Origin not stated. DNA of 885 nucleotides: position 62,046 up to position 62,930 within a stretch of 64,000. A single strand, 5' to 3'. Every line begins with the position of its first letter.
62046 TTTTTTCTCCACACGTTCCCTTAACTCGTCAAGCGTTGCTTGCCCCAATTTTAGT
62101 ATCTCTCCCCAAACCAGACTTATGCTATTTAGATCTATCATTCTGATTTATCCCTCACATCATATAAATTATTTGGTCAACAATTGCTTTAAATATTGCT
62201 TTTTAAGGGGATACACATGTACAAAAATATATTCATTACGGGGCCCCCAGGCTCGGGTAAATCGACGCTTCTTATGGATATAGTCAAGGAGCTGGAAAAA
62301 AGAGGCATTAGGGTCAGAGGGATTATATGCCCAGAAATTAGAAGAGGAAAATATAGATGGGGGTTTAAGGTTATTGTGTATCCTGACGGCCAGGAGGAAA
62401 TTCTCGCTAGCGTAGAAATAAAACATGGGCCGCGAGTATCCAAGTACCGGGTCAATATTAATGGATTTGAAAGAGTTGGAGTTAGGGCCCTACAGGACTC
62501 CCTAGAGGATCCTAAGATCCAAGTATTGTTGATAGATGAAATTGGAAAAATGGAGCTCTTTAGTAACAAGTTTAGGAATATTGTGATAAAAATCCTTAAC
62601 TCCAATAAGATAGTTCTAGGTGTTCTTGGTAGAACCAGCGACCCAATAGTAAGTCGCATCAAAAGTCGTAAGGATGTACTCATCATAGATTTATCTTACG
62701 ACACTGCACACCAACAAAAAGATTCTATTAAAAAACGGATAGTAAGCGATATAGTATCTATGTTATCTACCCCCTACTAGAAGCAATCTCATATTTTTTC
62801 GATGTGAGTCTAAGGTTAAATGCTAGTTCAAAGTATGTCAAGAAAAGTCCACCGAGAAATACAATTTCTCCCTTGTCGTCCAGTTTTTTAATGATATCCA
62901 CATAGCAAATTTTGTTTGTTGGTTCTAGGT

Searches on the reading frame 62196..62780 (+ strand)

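Call 58: search_protein_families(library=pfam, proteins=[window:62196-62780:+], max_evalue=0.01)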
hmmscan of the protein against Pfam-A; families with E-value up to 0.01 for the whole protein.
window:62196-62780:+ (194 aa): 35 families (the best 25 are shown)
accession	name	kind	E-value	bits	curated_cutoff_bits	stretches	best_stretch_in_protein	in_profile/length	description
PF03266.21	NTPase_1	-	9.6e-50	169.1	23.9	1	11-182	1-167/168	NTPase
PF13401.12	AAA_22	-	2.4e-07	31.6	27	1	11-139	7-116/130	AAA domain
PF00004.35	AAA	-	2.3e-05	25.3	21.2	1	13-119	2-69/131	ATPase family associated with various cellular activities (AAA)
PF13191.12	AAA_16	-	6.1e-05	24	32.6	1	10-40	25-55/167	AAA ATPase domain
PF20720.3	nSTAND3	-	6.7e-05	23.1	27.2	1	9-55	17-61/155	Novel STAND NTPase 3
PF13173.12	AAA_14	-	9.4e-05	22.9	27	0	10-34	3-27/129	AAA domain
PF13245.12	AAA_19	-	0.00012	22.7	25.1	1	9-39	11-41/134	AAA domain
PF01637.24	ATPase_2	-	0.00012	22.4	33.2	1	10-40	21-51/225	ATPase domain predominantly from Archaea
PF13604.12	AAA_30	-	0.00018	21.7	27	1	13-42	22-51/191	AAA domain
PF25199.1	nSTAND_NTPase5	-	0.00023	21.4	34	1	9-40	41-73/145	Novel STAND NTPase 5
PF03308.22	MeaB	-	0.00023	20.7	23.1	1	12-41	36-65/273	Methylmalonyl Co-A mutase-associated GTPase MeaB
PF13238.12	AAA_18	-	0.00027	21.8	29.4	1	12-41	1-29/128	AAA domain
PF10649.15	DUF2478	-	0.00044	20.3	22.3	1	15-142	5-128/159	Protein of unknown function (DUF2478)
PF09848.15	SLFN-g3_helicase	-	0.00046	20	24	1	11-143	3-120/354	Schlafen group 3, DNA/RNA helicase domain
PF01583.26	APS_kinase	-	0.00063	20.2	21.1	1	12-51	5-44/152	Adenylylsulphate kinase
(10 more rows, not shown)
